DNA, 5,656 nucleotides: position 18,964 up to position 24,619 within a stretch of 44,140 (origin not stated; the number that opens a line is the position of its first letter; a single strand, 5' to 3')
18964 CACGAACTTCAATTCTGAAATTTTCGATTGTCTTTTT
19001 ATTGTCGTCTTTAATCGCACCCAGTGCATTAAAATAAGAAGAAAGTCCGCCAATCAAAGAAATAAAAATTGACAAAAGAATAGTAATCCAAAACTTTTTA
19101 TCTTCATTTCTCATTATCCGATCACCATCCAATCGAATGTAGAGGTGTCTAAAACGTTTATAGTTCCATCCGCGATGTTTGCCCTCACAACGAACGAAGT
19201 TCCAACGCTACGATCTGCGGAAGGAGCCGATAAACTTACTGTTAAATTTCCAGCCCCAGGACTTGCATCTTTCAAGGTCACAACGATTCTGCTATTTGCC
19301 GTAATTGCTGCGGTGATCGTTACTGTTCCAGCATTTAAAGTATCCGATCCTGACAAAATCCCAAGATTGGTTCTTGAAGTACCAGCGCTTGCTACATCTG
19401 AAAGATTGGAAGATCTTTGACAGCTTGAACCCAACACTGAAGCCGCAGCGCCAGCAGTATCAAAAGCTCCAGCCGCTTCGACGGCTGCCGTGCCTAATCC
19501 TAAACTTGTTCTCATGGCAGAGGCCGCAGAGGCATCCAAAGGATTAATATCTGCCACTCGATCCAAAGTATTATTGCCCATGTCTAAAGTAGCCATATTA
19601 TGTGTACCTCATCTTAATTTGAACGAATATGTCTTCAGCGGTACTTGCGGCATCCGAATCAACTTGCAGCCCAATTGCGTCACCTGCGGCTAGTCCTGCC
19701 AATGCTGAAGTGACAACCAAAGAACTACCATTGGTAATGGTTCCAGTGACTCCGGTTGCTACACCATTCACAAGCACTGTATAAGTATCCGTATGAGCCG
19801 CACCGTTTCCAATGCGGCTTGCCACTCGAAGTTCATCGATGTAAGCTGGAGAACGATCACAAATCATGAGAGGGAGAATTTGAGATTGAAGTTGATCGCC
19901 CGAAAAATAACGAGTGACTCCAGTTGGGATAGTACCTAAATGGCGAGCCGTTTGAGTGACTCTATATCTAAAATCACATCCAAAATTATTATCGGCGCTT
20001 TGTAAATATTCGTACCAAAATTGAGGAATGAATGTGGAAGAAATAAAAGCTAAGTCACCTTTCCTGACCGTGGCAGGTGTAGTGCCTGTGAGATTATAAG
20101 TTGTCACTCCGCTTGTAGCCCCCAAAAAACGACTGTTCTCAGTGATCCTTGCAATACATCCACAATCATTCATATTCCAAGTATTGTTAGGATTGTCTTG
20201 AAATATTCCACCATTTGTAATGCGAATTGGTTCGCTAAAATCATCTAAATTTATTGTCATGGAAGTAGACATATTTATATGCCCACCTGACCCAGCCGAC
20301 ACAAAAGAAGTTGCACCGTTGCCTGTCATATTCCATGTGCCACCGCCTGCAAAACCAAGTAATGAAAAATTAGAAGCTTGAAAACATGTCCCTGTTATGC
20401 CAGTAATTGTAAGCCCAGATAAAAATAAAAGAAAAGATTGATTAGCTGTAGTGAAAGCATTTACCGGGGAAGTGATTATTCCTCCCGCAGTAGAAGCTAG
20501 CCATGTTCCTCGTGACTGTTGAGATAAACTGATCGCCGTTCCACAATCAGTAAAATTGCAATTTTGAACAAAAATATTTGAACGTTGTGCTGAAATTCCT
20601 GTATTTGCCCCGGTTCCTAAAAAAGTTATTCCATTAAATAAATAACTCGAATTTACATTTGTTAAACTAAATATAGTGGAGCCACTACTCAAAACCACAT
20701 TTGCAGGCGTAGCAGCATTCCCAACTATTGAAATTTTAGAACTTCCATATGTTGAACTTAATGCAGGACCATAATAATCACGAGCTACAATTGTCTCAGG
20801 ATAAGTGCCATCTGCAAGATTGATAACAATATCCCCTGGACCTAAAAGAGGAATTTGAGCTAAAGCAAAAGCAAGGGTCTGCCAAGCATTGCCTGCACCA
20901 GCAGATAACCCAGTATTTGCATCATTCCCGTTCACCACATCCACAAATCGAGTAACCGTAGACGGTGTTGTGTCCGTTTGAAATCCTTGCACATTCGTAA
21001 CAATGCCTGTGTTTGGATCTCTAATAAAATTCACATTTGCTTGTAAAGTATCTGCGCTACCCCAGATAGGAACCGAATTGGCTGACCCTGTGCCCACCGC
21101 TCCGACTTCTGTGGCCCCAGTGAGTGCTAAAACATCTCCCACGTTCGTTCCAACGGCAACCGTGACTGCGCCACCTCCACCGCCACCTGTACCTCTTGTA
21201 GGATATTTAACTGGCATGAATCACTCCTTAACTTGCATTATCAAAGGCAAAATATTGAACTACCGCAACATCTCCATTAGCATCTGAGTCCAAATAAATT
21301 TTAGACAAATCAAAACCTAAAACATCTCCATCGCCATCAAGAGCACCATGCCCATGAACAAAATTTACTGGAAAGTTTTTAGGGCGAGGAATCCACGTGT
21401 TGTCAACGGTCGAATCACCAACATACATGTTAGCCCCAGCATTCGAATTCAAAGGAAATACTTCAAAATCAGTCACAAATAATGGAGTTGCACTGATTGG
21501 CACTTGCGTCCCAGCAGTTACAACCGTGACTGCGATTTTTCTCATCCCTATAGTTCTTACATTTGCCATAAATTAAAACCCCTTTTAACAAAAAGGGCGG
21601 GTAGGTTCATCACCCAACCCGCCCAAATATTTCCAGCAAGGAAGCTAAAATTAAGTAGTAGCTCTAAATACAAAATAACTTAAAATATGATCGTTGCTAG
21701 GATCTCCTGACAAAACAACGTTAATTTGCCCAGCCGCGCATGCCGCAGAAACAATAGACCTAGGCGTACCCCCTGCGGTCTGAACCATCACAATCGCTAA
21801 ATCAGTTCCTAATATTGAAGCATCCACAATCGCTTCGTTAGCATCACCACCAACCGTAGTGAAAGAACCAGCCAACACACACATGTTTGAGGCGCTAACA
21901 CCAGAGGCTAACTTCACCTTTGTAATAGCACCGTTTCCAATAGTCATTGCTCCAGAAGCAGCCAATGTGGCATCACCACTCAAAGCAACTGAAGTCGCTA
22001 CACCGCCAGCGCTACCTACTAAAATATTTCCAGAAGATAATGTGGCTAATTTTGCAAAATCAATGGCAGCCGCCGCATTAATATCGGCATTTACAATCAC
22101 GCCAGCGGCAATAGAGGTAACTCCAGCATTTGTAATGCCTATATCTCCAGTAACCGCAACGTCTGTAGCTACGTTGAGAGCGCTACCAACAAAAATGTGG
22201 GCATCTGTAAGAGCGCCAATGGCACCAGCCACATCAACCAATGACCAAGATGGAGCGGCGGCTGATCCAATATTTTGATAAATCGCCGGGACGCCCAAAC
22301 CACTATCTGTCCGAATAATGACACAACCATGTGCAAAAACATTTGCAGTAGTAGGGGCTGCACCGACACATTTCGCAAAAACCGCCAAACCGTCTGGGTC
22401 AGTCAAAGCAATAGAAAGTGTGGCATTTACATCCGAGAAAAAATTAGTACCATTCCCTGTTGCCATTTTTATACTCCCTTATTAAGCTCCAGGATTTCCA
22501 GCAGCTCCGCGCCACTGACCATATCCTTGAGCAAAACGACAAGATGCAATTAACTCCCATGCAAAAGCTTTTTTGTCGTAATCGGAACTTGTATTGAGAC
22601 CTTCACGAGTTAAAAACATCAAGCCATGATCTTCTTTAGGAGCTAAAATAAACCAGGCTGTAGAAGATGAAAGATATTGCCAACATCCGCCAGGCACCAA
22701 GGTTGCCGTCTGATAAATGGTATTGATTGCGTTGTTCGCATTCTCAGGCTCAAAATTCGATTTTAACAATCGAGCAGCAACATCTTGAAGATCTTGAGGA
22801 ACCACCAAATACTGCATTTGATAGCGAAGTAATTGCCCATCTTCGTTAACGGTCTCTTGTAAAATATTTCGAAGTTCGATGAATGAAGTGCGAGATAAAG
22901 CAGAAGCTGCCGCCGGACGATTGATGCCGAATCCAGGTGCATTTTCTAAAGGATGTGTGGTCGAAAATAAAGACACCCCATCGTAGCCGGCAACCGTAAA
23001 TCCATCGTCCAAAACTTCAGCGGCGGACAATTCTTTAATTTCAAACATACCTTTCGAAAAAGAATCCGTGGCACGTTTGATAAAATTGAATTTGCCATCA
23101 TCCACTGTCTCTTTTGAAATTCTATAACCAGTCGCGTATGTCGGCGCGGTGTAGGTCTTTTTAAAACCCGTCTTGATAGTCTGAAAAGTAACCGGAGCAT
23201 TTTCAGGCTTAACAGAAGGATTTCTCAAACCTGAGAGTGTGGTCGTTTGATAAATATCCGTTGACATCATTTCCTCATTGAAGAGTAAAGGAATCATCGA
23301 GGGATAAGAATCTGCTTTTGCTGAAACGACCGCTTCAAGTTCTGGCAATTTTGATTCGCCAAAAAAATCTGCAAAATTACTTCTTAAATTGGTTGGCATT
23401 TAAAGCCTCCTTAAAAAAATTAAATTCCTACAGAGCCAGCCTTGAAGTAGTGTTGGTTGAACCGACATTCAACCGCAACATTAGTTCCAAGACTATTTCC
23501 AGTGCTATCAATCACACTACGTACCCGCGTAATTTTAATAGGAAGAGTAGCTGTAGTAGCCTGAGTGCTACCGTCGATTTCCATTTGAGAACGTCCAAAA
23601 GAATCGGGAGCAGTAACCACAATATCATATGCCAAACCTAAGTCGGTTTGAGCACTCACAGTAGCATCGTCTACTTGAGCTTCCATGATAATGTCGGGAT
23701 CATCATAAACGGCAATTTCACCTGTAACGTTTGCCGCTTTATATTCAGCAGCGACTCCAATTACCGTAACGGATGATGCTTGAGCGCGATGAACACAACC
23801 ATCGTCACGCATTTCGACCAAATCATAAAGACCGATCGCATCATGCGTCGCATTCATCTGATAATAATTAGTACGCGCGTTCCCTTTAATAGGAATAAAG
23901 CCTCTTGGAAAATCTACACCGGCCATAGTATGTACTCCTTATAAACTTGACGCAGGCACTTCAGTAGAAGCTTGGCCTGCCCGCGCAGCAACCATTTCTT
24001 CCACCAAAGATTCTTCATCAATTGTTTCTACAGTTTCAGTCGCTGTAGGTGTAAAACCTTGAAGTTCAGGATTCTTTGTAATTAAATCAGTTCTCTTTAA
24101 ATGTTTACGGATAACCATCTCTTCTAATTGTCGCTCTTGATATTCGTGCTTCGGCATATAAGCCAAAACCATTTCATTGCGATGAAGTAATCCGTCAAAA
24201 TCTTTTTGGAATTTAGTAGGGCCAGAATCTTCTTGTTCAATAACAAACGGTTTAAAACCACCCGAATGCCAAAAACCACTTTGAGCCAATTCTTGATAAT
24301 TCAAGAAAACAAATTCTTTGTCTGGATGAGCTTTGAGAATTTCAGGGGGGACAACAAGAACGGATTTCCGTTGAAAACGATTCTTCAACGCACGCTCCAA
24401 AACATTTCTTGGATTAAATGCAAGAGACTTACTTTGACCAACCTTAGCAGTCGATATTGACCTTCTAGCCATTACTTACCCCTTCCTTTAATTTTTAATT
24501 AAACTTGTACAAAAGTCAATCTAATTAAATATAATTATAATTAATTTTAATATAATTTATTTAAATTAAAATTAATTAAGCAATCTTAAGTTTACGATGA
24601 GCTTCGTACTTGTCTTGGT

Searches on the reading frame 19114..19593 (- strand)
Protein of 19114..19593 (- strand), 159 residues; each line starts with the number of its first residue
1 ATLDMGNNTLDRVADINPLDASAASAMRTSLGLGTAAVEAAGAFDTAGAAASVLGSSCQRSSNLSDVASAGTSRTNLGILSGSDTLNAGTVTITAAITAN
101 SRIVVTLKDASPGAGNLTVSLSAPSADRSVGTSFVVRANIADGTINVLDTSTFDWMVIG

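Call 82: search_protein_families(library=pfam, proteins=[window:19114-19593:-], max_evalue=0.001)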
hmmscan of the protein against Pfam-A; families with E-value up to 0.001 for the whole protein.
window:19114-19593:- (159 aa): 1 family
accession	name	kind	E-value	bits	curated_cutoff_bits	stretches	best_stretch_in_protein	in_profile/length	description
PF24146.1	K1-lyase_C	-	6.3e-09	36.6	27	1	81-158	4-70/70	K1 capsule-specific polysaccharide lyase, C-terminal domain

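Call 83: search_protein_families(library=phrogs, proteins=[window:19114-19593:-], max_evalue=0.01)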
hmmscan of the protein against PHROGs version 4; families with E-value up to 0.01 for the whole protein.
window:19114-19593:- (159 aa): 1 family
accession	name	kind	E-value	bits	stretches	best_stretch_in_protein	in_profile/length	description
phrog_2282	-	tail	0.001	19.2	1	19-91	198-256/547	tail fiber protein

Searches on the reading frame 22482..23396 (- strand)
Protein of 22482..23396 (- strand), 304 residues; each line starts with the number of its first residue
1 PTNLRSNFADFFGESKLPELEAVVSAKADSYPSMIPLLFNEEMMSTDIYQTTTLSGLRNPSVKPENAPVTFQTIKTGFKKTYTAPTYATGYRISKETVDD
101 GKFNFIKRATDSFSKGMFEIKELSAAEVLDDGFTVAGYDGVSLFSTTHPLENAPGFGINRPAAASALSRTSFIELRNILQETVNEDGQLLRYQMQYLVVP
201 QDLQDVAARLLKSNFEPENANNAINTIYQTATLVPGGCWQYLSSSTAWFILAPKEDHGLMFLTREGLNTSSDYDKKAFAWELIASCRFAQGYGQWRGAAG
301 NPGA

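Call 74: search_protein_families(library=phrogs, proteins=[window:22482-23396:-], max_evalue=0.001)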
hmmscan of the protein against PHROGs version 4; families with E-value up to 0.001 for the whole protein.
window:22482-23396:- (304 aa): 3 families
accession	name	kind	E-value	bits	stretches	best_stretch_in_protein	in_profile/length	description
phrog_371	-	head and packaging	1.1e-13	52.1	1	78-152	71-145/303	major head protein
phrog_4523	-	head and packaging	1.4e-12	48.1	1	61-257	411-593/644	major head and protease protein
phrog_133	-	head and packaging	2.3e-07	30.9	1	54-255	426-616/668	head maturation protease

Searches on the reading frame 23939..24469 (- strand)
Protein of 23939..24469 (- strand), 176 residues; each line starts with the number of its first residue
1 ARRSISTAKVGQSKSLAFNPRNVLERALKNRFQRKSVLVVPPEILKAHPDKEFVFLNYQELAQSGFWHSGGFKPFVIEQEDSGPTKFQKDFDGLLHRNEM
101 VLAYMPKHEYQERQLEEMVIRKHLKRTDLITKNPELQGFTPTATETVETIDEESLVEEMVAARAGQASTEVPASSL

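Call 82: search_protein_families(library=pfam, proteins=[window:23939-24469:-], max_evalue=0.001)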
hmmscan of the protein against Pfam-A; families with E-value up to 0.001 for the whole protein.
window:23939-24469:- (176 aa): 1 family
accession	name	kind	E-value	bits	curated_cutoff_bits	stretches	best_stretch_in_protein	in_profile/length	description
PF17754.6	TetR_C_14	-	0.00061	20.1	22.7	1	120-172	22-69/112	MftR C-terminal domain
